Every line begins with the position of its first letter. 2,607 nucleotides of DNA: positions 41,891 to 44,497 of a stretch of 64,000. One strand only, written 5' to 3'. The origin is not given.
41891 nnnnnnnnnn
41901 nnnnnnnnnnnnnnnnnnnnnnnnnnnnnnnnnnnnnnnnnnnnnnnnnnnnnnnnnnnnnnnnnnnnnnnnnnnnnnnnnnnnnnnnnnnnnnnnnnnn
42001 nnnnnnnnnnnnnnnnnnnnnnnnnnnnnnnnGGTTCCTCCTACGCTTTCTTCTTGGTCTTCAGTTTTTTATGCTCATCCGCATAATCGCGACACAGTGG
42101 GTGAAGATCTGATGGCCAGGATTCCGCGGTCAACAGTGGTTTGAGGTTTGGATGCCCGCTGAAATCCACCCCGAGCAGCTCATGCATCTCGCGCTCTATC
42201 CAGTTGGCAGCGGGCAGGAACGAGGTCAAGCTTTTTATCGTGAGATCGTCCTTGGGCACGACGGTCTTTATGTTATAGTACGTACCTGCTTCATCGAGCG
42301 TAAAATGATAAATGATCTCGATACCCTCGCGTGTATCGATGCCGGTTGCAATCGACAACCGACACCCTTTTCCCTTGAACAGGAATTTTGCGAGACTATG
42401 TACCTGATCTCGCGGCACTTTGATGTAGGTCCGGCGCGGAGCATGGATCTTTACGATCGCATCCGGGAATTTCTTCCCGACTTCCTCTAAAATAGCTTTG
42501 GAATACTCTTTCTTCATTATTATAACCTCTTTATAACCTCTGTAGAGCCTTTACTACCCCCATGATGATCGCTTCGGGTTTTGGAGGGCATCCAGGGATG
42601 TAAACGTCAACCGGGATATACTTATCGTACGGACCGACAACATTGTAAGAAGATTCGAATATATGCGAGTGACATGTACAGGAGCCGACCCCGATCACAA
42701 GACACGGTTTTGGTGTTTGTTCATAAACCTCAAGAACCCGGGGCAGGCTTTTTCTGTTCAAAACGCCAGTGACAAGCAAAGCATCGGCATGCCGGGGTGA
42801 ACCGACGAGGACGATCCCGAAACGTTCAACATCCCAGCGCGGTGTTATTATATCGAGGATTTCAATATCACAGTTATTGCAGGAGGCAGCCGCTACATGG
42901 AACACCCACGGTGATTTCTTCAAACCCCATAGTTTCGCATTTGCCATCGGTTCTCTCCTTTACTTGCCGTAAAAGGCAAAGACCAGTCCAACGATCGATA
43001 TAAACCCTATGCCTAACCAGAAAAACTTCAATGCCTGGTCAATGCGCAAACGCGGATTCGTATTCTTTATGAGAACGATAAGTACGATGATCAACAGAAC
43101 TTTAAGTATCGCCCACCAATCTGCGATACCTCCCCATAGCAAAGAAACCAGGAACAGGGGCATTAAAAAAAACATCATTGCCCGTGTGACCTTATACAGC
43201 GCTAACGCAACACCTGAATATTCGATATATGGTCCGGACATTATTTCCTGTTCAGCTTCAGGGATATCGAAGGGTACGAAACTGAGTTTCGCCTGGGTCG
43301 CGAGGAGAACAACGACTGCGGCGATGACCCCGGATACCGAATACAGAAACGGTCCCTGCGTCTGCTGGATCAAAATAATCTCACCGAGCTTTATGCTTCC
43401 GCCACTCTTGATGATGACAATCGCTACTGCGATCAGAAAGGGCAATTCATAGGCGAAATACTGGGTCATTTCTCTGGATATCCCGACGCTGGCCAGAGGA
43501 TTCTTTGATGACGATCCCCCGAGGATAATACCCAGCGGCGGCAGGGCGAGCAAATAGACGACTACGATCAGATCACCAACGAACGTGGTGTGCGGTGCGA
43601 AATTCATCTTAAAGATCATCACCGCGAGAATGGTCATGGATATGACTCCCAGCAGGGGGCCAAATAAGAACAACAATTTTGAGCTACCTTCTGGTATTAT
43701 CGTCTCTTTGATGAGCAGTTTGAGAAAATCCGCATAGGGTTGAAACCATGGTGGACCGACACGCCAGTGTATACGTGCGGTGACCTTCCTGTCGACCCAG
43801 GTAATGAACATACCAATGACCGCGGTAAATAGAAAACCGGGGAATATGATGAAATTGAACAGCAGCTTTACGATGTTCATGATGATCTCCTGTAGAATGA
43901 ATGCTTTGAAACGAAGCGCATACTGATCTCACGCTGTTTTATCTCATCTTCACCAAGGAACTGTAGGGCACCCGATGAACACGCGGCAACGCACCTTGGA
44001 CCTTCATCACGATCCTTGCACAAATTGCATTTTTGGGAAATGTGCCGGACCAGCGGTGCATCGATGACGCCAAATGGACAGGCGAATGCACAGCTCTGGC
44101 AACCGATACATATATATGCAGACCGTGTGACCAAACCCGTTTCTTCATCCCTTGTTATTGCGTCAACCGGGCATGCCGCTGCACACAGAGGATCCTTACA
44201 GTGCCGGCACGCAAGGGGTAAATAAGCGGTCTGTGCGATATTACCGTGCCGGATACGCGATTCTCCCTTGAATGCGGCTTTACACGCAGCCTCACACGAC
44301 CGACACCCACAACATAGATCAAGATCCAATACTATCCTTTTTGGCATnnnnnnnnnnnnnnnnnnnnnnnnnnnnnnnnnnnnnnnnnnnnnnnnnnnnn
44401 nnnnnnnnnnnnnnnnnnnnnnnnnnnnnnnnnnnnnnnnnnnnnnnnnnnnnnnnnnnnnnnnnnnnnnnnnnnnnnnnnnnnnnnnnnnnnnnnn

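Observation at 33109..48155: Complex-I-like chimera: Group-4 [NiFe] hydrogenase + full Mrp module + three antiporter-like subunits + MopB-like protein + NAD(P)H-binding beta/gamma module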

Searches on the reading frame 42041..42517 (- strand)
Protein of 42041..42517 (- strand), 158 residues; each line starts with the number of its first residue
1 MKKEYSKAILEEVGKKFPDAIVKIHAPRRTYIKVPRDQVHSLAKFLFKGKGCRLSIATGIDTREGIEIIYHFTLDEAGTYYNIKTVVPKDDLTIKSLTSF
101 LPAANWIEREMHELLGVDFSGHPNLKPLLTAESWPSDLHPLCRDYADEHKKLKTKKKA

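Call 4: search_protein_families(library=pfam, proteins=[window:42041-42517:-])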
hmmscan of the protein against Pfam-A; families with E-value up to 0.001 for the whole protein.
window:42041-42517:- (158 aa): 1 family
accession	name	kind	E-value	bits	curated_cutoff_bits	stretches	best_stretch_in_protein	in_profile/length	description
PF00329.25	Complex1_30kDa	-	4.7e-26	92.2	22.5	1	32-146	1-119/124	Respiratory-chain NADH dehydrogenase, 30 Kd subunit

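Call 6: search_protein_families(library=ncbifam, proteins=[window:42041-42517:-], max_evalue=0.01)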
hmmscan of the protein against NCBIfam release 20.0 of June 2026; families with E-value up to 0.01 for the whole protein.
window:42041-42517:- (158 aa): 17 families
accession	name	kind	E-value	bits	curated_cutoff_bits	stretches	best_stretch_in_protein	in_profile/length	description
NF004737.0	PRK06074.2-4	equivalog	1.1e-20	74.1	144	1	29-149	13-128/150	NADH-quinone oxidoreductase subunit C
TIGR01961.1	NuoC_fam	subfamily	1.3e-19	70.9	122.45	1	32-146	3-119/122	NADH (or F420H2) dehydrogenase, subunit C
NF040611.1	F420_dehyd_FpoC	exception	1.6e-19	70.3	220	1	7-149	4-150/158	F420H2 dehydrogenase subunit FpoC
NF004735.0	PRK06074.2-2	equivalog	2.3e-18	66.6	176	1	7-146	4-147/158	NADH-quinone oxidoreductase subunit C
NF009808.0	PRK13292.1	equivalog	1.7e-14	52.6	1156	1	66-148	296-376/791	NADH-quinone oxidoreductase subunit B/C/D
NF006304.0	PRK08491.1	equivalog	1.8e-13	50.7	228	1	60-145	92-174/263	NADH-quinone oxidoreductase subunit C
NF005832.0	PRK07735.1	equivalog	2.3e-13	50.1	431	1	55-146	335-424/430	NADH-quinone oxidoreductase subunit C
NF008728.0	PRK11742.1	equivalog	5.8e-13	48.1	840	1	65-146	94-173/598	NADH-quinone oxidoreductase subunit C/D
NF009141.0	PRK12494.1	equivalog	8.5e-13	48.5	175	1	31-146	45-164/175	NAD(P)H-quinone oxidoreductase subunit J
NF005856.0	PRK07785.1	equivalog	5.2e-12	46.1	224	1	8-145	79-222/246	NADH-quinone oxidoreductase subunit C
NF004733.0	PRK06074.1-5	equivalog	8.3e-12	45.2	225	1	9-145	9-149/203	NADH-quinone oxidoreductase subunit C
NF004736.0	PRK06074.2-3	equivalog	1.2e-11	44.5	239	1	10-146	22-158/183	NADH-quinone oxidoreductase subunit C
NF004734.0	PRK06074.2-1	equivalog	1.9e-11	44.2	169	1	4-145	3-149/164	NADH-quinone oxidoreductase subunit C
NF004738.0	PRK06074.2-5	equivalog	3.9e-10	39.7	198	1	1-141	1-145/174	NADH-quinone oxidoreductase subunit C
NF004732.0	PRK06074.1-4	equivalog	5e-08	33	376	1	82-144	133-194/250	NADH-quinone oxidoreductase subunit C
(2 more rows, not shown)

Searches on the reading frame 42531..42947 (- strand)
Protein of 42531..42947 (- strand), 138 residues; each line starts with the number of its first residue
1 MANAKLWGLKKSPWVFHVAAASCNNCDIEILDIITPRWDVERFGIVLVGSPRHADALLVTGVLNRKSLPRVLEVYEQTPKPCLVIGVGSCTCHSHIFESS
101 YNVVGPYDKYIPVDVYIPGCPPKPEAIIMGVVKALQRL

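Call 4: search_protein_families(library=pfam, proteins=[window:42531-42947:-])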
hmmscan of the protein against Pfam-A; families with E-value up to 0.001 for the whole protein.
window:42531-42947:- (138 aa): 1 family
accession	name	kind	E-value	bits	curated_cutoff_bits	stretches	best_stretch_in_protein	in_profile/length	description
PF01058.29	Oxidored_q6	-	2e-27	95.9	27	1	23-133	1-127/128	NADH ubiquinone oxidoreductase, 20 Kd subunit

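Call 6: search_protein_families(library=ncbifam, proteins=[window:42531-42947:-], max_evalue=0.01)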
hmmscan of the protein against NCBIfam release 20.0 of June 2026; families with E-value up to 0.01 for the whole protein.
window:42531-42947:- (138 aa): 14 families
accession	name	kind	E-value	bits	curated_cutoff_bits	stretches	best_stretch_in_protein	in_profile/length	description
NF005012.1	PRK06411.1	subfamily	3.9e-41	140.4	116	1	6-133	29-153/166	NADH-quinone oxidoreductase subunit NuoB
TIGR01957.1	nuoB_fam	subfamily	1.3e-36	125.6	142.7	1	7-135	13-139/145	NADH-quinone oxidoreductase subunit B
NF011394.0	PRK14819.1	equivalog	2e-32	112.8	312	1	7-132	27-150/264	NADH-quinone oxidoreductase subunit B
NF011393.0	PRK14818.1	equivalog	1e-31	109.8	255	1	23-134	40-151/173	NADH dehydrogenase subunit B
NF011391.0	PRK14816.1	equivalog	3.9e-31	108.2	283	1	7-134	48-173/196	NADH-quinone oxidoreductase subunit B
NF009808.0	PRK13292.1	equivalog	1.9e-30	105.4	1156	1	7-133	21-144/791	NADH-quinone oxidoreductase subunit B/C/D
NF011395.0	PRK14820.1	equivalog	6.9e-30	104.1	263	1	11-134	33-153/180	NADH-quinone oxidoreductase subunit B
NF011388.0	PRK14813.1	equivalog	1.2e-29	103.5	294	1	12-134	29-149/189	NADH dehydrogenase subunit B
NF011390.0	PRK14815.1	equivalog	9e-27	93.5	281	1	7-134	29-153/183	NADH dehydrogenase subunit B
NF011392.0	PRK14817.1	equivalog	1.6e-26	93.1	271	1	7-133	32-155/182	NADH-quinone oxidoreductase subunit B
NF011389.0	PRK14814.1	equivalog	1.7e-26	93.1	285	1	6-135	28-154/186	NADH dehydrogenase subunit B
TIGR03294.1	FrhG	equivalog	2e-05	24.4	245.5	1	67-135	64-141/228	coenzyme F420 hydrogenase subunit gamma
NF045520.1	H2_NiFeSe_small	exception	0.00027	20.4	470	1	74-137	137-208/314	NiFeSe hydrogenase small subunit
NF045875.1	F420_non_VhuG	exception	0.002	17.4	450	1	101-134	130-163/286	F420-non-reducing hydrogenase subunit VhuG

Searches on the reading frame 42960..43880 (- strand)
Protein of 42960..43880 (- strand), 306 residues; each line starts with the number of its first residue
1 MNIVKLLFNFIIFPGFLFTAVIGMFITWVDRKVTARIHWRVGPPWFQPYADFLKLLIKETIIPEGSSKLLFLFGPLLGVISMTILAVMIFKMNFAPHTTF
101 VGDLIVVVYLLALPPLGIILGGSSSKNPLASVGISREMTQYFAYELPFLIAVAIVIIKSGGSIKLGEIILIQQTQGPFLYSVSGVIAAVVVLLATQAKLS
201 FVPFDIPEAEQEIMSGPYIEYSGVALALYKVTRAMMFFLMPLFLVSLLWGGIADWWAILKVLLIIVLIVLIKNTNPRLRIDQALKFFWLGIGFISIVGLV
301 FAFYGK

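Call 4: search_protein_families(library=pfam, proteins=[window:42960-43880:-])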
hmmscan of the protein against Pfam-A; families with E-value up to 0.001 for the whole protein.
window:42960-43880:- (306 aa): 1 family
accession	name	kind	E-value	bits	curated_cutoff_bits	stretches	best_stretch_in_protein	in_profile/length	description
PF00146.26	NADHdh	-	7.1e-66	223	27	1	17-301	8-296/298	NADH dehydrogenase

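Call 6: search_protein_families(library=ncbifam, proteins=[window:42960-43880:-], max_evalue=0.01)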
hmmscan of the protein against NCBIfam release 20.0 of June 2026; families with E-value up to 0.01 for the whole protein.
window:42960-43880:- (306 aa): 7 families
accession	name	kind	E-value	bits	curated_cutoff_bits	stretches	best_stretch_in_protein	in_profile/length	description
NF004741.0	PRK06076.1-2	equivalog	5.9e-55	186.8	305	1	4-302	18-329/337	NADH-quinone oxidoreductase subunit NuoH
NF004745.0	PRK06076.1-6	equivalog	2.4e-32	112.5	450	1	21-297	28-324/341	NADH-quinone oxidoreductase subunit NuoH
NF004744.0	PRK06076.1-5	equivalog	4.8e-32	111.5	542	2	16-251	37-279/372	NADH-quinone oxidoreductase subunit NuoH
NF040610.1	F420_dehyd_FpoH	exception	1.3e-30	106.9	475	1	17-302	23-332/339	F420H2 dehydrogenase subunit FpoH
NF004740.0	PRK06076.1-1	equivalog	1.7e-28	100.1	399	1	16-296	22-310/325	NADH-quinone oxidoreductase subunit NuoH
NF004743.0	PRK06076.1-4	equivalog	2.5e-25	89.2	494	1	16-290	24-326/433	NADH-quinone oxidoreductase subunit NuoH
NF004742.0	PRK06076.1-3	equivalog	2.6e-25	89.4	531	1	22-290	39-332/356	NADH-quinone oxidoreductase subunit NuoH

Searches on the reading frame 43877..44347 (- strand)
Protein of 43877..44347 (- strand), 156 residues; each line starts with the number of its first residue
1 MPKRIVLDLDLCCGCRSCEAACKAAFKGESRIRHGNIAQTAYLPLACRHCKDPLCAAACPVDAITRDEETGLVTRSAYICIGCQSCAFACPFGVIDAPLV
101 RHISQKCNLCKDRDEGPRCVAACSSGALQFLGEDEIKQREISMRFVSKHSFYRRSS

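Call 4: search_protein_families(library=pfam, proteins=[window:43877-44347:-])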
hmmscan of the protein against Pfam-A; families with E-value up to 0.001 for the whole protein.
window:43877-44347:- (156 aa): 10 families
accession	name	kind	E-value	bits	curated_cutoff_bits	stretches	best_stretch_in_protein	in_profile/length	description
PF13247.11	Fer4_11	-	2.1e-19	70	26.2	1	40-130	3-97/100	4Fe-4S dicluster domain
PF12838.12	Fer4_7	-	5.2e-13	49.7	27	1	47-94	2-52/52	4Fe-4S dicluster domain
PF13187.11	Fer4_9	-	2.1e-10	40.9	27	2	12-64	2-52/52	4Fe-4S dicluster domain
PF12837.12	Fer4_6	-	9.2e-10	38.4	25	1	75-95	4-24/24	4Fe-4S binding domain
PF12797.12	Fer4_2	-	2e-08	34.1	24.5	1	77-92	7-22/22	4Fe-4S binding domain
PF00037.32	Fer4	-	4.8e-08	32.9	21.1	1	80-95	8-23/24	4Fe-4S binding domain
PF13237.11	Fer4_10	-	4.4e-07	30.2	25.5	0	45-91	7-53/53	4Fe-4S dicluster domain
PF13484.11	Fer4_16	-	1.5e-06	29.3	30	0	80-103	2-24/66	4Fe-4S double cluster binding domain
PF25160.1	LdpA_Fe-S-bd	-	0.00029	21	27.6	1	49-97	4-45/49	LdpA Fe-S cluster-binding domain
PF12800.12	Fer4_4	-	0.0008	20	24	0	79-93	3-17/17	4Fe-4S binding domain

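Call 6: search_protein_families(library=ncbifam, proteins=[window:43877-44347:-], max_evalue=0.01)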
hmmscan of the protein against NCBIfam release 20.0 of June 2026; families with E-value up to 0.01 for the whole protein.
window:43877-44347:- (156 aa): 40 families (the best 25 are shown)
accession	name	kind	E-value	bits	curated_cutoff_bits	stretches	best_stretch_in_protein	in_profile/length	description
TIGR02951.1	DMSO_dmsB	equivalog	1.8e-23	83.3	214.1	1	40-139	57-159/161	DMSO/selenate family reductase complex B subunit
NF009408.0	PRK12769.1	equivalog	1.4e-22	79.6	1003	1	3-143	3-157/659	formate-dependent uric acid utilization protein AegA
NF009451.0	PRK12809.1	equivalog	5.4e-22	77.8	1154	1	1-140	1-146/639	formate-dependent uric acid utilization protein YgfT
NF008134.0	PRK10882.1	equivalog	2.7e-21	76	263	1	31-148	97-222/329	hydrogenase 2 operon protein HybA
NF045766.1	PhenlGlyoxDHPadI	equivalog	4.6e-20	71.8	700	1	5-139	7-144/443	NADH-dependent phenylglyoxylate dehydrogenase subunit beta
NF007658.0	PRK10330.1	equivalog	6.7e-19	68.1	260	1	2-143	2-167/181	electron transport protein HydN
NF045715.1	sulf_resp_HmcB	equivalog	4.5e-18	65.4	420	1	38-136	98-201/307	sulfate respiration complex iron-sulfur protein HmcB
TIGR03149.1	cyt_nit_nrfC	equivalog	8e-18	64.6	377.6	1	5-154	41-203/225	cytochrome c nitrite reductase Fe-S protein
NF007382.0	PRK09898.1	equivalog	1e-17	64.4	213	1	34-136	110-206/208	ferredoxin-like protein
NF041715.1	arsenate_red_ArrB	equivalog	1e-16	61.2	450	1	5-96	5-105/233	arsenate respiratory reductase iron-sulfur subunit ArrB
TIGR01582.1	FDH-beta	equivalog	4e-16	59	334.7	1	46-139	92-188/283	formate dehydrogenase subunit beta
TIGR03478.1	DMSO_red_II_bet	subfamily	3.2e-15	55.9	480.7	1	41-132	125-218/321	DMSO reductase family type II enzyme, iron-sulfur subunit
NF045797.1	DsrO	equivalog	1.2e-14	54.3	200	1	31-151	87-219/235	sulfate reduction electron transfer complex DsrMKJOP subunit DsrO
NF038355.1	FDH3_beta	equivalog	2.6e-14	53.7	240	1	5-109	5-115/180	formate dehydrogenase FDH3 subunit beta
NF041782.1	mnquin_red_QrcC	equivalog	1.1e-13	51.5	400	1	39-93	57-114/239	menaquinone reductase iron-sulfur cluster-binding subunit QrcC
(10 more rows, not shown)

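Call 67: search_solved_structures(query=window:43877-44347:-, max_evalue=1e-8, show_alignments=1)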
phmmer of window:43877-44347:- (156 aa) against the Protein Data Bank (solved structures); distinct sequences matched with E-value up to 1e-8: 22.
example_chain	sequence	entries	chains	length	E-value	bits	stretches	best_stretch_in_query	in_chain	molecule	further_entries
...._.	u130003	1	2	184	2.8e-22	82.6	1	1-105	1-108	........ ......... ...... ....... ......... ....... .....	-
7z0s_B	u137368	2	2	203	1.1e-20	77.4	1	3-101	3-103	Formate hydrogenlyase subunit 2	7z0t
9mqx_E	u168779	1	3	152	3e-18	69.4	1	2-146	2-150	Fe-S-cluster-containing hydrogenase subunit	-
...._B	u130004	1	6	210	4.1e-17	65.7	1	41-97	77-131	Hydrogen dependent carbon dioxide reductase subunit HycB4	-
8c0z_C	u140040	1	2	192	3.8e-16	62.6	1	3-134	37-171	Iron-sulfur cluster-binding protein potential subunit of aldehyde oxidoreductase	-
6cz7_B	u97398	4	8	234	1.9e-15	60.4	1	5-96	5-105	4Fe-4S ferredoxin, iron-sulfur binding domain protein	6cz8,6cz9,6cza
2ivf_B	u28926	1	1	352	6.5e-15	58.6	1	42-117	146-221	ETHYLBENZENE DEHYDROGENASE BETA-SUBUNIT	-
4ydd_B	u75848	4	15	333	7.7e-15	58.4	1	41-135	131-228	DMSO reductase family type II enzyme, iron-sulfur subunit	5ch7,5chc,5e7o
1q16_B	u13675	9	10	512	2.8e-14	56.6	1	41-132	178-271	Respiratory nitrate reductase 1 beta chain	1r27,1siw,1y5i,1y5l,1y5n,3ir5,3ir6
6x6u_B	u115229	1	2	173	4.2e-14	56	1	5-126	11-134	Oxidoreductase, Fe-S subunit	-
6x1o_B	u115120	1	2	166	4.9e-14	55.7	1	6-126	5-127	Oxidoreductase, Fe-S subunit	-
9sw6_G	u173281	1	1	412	7e-14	55.2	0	4-72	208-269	Polyferredoxin protein MvhB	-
1y4z_B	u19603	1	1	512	1.8e-13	53.9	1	41-132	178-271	Respiratory nitrate reductase 1 beta chain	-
3egw_B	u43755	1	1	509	1.9e-13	53.8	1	41-132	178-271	Respiratory nitrate reductase 1 beta chain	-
1kqf_B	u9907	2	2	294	3e-13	53.2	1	46-136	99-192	FORMATE DEHYDROGENASE, NITRATE-INDUCIBLE, IRON-SULFUR SUBUNIT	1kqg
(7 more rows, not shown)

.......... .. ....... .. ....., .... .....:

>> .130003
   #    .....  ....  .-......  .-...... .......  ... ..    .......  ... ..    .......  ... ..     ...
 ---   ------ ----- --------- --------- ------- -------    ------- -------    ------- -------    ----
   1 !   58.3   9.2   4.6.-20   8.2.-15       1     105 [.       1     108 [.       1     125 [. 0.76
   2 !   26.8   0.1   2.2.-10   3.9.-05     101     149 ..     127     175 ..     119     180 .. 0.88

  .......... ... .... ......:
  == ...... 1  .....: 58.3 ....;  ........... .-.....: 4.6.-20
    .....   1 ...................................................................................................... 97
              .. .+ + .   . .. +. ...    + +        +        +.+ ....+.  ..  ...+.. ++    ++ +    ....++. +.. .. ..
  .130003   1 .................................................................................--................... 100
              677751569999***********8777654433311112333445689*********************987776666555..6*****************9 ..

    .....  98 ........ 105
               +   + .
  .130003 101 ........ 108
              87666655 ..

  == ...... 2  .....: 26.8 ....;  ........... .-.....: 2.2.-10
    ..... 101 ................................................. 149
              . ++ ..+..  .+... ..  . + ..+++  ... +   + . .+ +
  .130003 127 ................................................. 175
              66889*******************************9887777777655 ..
